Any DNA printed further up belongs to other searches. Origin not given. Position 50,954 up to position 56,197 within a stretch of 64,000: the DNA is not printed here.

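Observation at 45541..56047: Complete type II-B CRISPR-Cas9 locus with a 1647-aa Francisella-like Cas9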

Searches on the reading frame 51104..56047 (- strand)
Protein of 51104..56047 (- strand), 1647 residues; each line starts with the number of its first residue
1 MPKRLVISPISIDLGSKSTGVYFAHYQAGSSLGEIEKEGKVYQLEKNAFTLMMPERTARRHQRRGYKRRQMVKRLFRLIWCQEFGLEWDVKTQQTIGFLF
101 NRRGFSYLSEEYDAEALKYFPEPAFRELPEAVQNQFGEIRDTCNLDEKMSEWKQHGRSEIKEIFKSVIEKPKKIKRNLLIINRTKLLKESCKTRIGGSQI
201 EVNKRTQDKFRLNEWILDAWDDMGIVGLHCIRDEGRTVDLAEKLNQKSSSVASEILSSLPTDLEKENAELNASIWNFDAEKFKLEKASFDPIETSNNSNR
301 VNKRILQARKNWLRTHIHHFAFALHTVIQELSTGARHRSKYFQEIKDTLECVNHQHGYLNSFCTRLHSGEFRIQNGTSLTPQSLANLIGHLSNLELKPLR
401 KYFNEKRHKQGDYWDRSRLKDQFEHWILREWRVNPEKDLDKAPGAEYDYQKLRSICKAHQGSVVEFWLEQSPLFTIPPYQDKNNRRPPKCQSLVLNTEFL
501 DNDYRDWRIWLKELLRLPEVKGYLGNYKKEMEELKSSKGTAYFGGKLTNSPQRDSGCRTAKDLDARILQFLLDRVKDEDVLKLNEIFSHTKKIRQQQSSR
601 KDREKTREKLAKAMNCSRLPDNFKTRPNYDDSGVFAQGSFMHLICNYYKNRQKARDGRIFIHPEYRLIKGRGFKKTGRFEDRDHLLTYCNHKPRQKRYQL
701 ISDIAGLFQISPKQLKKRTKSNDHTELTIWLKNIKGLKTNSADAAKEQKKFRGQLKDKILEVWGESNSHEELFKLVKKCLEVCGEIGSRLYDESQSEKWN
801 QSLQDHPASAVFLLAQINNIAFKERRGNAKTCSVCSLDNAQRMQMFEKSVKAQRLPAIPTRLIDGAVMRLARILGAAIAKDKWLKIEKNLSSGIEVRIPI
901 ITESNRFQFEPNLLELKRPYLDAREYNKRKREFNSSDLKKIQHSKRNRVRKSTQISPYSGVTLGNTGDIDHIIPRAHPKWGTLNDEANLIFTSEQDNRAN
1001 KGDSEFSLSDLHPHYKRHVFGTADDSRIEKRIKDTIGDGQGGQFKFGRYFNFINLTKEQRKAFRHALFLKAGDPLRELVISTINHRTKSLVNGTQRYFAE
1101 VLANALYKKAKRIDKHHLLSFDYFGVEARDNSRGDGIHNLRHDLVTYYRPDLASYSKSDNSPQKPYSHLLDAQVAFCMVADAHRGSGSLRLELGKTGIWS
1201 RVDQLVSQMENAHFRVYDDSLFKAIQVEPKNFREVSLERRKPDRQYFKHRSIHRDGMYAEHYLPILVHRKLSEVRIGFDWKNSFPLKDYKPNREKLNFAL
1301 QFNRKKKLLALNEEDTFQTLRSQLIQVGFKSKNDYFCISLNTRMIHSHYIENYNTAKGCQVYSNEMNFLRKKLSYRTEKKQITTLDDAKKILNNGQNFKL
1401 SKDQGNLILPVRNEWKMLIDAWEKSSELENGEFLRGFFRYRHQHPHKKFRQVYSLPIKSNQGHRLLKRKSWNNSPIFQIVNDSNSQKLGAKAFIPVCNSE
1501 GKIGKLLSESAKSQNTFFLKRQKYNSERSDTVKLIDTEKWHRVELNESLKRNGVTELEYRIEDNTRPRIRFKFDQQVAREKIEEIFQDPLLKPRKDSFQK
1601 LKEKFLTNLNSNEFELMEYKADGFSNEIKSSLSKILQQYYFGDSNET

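Call 6: search_protein_families(library=pfam, proteins=[window:51104-56047:-])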
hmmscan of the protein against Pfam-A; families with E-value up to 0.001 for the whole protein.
window:51104-56047:- (1647 aa): 2 families
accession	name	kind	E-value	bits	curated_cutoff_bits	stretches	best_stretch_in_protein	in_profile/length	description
PF21069.2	Csx12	-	3.2e-114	383.3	27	1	55-845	3-593/594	CRISPR-associated endonuclease Cas9 alpha-helical lobe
PF22385.1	Cas9_C_2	-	3.2e-06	27.3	27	1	1539-1633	1-88/94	CRISPR-associated endonuclease Cas9, C-terminal domain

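Call 7: search_solved_structures(query=window:51104-56047:-, show_alignments=1)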
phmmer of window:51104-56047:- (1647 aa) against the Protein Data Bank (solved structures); distinct sequences matched with E-value up to 0.001: 8.
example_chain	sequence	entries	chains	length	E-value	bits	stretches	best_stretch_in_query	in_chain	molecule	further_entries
9ehf_A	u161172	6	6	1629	0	1169.1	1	7-1642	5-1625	CRISPR-associated endonuclease Cas9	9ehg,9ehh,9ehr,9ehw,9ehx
9n6t_A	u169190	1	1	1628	0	1168.7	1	7-1642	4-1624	CRISPR-associated endonuclease Cas9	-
5b2o_A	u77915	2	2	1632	0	1166.7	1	7-1642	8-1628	CRISPR-associated endonuclease Cas9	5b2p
5b2q_A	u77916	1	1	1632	0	1160.9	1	7-1642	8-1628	CRISPR-associated endonuclease Cas9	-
8umf_A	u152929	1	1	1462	1e-60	208.5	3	808-1483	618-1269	Cas9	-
9ko9_A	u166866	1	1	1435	1.6e-60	207.8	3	809-1483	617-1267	CRISPR-associated endonuclease Cas9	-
9kor_A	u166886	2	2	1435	7.8e-60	205.6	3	808-1483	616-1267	CRISPR-associated endonuclease Cas9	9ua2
6j9l_E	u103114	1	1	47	8.4e-14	53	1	46-89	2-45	HNH endonuclease family protein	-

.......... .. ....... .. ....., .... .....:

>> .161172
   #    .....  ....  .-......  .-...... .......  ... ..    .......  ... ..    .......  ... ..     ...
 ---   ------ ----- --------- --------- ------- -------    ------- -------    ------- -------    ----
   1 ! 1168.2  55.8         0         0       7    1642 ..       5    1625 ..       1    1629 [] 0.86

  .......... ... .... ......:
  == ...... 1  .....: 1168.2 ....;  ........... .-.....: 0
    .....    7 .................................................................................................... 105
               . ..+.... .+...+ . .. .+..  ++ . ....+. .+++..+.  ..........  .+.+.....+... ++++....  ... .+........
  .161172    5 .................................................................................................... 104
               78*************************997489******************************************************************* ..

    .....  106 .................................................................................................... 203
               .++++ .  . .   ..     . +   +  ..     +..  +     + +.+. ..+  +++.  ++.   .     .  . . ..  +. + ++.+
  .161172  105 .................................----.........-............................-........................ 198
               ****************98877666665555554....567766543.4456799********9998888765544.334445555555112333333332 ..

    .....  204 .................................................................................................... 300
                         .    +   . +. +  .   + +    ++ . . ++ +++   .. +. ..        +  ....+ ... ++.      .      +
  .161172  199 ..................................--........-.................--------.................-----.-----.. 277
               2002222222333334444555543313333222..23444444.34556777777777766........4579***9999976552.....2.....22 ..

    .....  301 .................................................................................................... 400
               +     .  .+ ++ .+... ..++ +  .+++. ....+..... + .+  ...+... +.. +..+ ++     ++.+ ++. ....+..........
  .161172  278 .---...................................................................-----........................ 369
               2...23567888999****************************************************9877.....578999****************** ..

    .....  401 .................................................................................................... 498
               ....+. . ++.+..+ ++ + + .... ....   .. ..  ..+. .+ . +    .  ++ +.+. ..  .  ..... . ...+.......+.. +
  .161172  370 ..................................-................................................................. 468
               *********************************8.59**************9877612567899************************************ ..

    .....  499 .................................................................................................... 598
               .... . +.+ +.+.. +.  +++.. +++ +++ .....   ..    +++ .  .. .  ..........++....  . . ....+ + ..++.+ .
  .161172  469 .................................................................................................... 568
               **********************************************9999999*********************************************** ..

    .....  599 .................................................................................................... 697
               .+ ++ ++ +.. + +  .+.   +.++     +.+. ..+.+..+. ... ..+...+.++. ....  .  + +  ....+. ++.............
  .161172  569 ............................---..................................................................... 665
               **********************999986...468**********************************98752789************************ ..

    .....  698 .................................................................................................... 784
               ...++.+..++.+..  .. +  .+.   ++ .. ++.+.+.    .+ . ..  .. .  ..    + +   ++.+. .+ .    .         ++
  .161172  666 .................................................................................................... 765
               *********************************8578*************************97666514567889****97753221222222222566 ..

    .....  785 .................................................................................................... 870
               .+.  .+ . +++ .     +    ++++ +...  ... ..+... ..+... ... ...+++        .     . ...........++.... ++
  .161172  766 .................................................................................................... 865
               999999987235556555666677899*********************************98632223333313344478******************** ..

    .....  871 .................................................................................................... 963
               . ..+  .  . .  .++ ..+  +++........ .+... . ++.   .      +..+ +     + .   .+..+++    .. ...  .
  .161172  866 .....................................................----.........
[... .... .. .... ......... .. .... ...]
